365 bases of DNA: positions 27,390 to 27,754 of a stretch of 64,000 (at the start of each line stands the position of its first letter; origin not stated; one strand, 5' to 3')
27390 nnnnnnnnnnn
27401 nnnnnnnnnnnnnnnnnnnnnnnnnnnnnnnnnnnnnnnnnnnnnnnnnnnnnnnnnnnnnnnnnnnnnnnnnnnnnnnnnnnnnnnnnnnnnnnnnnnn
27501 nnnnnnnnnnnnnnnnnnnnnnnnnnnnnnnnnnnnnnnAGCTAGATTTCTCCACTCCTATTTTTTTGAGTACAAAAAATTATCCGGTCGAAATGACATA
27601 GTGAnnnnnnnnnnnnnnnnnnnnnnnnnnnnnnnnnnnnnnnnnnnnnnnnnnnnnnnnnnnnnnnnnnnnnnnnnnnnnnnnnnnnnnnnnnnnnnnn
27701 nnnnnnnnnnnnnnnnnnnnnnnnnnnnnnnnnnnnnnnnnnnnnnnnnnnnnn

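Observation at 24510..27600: Roughly 350-bp composite inverted repeats bracket a 2.4-kb cargo with GC-richer genes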

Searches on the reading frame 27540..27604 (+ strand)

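Call 82: search_protein_families(library=ncbifam, proteins=[L130:2350-2673:-], max_evalue=0.001)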
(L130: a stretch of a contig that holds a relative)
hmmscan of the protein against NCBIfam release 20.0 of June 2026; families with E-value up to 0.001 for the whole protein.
L130:2350-2673:- (107 aa): 1 family
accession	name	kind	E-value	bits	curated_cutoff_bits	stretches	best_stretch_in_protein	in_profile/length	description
TIGR01453.1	grpIintron_endo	subfamily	1.4e-05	25.3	56.05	1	17-53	4-40/215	group I intron endonuclease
